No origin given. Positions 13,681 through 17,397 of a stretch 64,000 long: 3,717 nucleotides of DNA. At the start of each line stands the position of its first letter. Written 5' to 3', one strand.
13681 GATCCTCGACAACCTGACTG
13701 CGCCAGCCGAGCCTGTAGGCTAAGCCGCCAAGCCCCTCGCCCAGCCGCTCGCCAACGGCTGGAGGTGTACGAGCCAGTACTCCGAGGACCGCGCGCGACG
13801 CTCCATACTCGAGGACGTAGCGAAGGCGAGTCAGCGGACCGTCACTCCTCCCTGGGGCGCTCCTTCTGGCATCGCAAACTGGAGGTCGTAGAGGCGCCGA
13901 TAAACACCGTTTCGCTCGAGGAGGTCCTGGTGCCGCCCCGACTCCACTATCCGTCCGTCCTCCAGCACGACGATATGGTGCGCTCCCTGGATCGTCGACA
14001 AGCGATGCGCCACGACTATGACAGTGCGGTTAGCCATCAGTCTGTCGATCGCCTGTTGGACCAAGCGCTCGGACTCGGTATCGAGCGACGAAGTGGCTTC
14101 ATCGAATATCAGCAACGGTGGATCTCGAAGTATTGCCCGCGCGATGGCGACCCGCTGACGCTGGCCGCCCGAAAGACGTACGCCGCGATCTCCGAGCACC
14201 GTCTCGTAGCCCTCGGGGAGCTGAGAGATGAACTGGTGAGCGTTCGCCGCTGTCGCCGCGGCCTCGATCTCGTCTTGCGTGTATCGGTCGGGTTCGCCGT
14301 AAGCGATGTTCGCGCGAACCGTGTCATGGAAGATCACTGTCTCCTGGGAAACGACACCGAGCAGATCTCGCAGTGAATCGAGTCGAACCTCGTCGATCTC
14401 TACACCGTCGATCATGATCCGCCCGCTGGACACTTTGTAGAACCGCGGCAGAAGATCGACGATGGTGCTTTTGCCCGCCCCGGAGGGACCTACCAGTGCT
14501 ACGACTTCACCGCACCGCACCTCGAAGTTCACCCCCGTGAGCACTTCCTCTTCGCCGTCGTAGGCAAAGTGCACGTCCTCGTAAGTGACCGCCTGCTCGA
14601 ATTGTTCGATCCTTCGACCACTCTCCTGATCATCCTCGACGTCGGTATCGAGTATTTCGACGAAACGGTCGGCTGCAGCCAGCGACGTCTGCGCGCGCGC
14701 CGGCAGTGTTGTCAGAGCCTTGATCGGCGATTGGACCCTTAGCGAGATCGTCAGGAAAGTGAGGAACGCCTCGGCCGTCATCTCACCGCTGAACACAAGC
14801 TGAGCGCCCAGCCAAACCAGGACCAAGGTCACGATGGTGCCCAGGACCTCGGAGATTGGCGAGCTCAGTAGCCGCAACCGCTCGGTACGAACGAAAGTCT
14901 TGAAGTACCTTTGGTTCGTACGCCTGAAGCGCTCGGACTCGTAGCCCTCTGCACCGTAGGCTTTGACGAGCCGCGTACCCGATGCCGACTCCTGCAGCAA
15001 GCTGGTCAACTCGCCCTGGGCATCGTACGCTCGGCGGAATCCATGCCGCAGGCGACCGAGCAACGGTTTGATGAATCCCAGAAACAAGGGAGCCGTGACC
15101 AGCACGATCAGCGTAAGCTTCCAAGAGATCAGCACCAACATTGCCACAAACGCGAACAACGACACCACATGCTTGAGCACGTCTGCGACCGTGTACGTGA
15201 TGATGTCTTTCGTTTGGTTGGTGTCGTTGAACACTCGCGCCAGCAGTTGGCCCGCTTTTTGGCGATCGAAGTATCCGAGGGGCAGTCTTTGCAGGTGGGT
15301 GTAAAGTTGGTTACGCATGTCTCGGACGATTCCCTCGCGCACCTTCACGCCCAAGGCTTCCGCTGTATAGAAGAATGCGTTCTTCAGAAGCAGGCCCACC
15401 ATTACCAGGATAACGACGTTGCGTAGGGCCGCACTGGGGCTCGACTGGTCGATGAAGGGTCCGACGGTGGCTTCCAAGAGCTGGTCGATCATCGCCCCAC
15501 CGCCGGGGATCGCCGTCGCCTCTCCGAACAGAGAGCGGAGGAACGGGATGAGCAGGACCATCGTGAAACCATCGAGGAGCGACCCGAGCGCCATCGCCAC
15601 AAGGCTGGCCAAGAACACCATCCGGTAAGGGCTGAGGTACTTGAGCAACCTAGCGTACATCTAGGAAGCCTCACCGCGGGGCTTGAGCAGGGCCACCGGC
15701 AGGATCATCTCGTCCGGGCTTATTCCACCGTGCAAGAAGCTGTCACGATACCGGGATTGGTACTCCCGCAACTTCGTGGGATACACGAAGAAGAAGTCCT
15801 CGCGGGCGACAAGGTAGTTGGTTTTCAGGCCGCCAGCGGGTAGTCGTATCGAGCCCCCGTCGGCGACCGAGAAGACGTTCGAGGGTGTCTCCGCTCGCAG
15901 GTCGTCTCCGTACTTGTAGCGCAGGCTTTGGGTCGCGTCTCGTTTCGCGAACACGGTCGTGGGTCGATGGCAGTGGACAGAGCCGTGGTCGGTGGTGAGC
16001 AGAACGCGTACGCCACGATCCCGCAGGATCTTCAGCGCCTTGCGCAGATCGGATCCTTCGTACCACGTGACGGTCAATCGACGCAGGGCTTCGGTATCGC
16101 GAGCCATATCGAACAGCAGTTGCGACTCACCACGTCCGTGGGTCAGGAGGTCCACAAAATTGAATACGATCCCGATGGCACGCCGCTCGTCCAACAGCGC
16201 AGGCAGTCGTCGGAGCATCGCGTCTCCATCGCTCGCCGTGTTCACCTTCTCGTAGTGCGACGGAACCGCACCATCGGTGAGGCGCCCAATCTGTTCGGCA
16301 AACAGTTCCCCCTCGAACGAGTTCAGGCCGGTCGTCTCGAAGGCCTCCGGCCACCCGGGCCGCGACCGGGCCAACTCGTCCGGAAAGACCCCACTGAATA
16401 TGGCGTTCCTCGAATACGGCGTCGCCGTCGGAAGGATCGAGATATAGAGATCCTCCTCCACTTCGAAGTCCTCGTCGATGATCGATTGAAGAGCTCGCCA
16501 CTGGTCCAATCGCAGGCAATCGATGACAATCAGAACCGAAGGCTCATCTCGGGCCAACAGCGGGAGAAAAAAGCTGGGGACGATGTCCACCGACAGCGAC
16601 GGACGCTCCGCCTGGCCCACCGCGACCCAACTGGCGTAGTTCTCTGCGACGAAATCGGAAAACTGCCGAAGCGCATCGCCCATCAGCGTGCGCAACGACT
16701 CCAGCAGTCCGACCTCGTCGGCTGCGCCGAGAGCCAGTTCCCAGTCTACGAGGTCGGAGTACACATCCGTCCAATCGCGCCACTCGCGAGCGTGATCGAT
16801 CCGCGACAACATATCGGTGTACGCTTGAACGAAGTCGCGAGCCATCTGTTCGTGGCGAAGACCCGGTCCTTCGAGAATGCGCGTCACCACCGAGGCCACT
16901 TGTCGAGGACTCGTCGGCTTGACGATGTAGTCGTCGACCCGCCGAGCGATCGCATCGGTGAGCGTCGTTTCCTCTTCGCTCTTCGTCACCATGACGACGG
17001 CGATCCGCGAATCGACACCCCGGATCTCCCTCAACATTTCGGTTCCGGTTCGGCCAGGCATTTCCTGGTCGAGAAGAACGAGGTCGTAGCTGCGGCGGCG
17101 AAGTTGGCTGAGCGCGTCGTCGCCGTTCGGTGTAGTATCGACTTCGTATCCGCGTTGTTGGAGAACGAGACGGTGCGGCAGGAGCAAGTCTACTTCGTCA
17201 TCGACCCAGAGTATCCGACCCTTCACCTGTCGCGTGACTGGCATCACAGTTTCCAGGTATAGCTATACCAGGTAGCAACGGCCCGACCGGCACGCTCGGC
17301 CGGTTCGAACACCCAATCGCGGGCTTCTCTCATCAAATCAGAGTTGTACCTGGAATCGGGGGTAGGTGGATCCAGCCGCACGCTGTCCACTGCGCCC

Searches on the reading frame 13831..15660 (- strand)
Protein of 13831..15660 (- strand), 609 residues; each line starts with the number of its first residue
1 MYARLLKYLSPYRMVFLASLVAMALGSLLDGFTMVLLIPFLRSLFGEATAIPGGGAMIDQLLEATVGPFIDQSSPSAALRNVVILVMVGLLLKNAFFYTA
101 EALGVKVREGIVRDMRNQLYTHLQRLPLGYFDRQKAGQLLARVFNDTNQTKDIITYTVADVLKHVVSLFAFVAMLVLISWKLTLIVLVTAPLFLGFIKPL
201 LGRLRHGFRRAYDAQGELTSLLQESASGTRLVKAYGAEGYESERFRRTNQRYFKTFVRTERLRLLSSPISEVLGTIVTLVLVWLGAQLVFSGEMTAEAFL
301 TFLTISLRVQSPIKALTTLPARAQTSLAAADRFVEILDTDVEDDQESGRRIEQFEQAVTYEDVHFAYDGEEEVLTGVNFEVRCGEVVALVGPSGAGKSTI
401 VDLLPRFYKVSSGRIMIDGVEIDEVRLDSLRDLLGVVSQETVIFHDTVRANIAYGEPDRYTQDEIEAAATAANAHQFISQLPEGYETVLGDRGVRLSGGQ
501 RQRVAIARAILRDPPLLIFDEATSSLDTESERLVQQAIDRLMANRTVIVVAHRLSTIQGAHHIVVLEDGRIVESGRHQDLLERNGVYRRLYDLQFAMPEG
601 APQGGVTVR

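Call 74: search_protein_families(library=pfam, proteins=[window:13831-15660:-], max_evalue=0.00001)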
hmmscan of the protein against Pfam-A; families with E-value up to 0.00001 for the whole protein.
window:13831-15660:- (609 aa): 3 families
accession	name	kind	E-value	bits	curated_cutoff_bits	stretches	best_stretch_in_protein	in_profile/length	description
PF00664.28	ABC_membrane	-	5.2e-47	161.3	28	1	64-309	24-270/274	ABC transporter transmembrane region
PF00005.33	ABC_tran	-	8e-32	111.1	25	1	374-524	1-137/137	ABC transporter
PF02463.25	SMC_N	-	2.4e-08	34.1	40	1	485-564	123-209/220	RecF/RecN/SMC N terminal domain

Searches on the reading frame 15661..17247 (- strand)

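Call 74: search_protein_families(library=pfam, proteins=[window:15661-17247:-], max_evalue=0.00001)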
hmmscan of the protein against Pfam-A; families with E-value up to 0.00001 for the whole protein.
window:15661-17247:- (528 aa): 2 families
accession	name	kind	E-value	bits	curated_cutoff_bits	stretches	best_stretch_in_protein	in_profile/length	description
PF00072.30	Response_reg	-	2.7e-24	85.9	30.2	1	12-120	1-109/111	Response regulator receiver domain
PF08665.17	PglZ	-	6.3e-18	65.8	25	1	238-429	4-178/179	PglZ domain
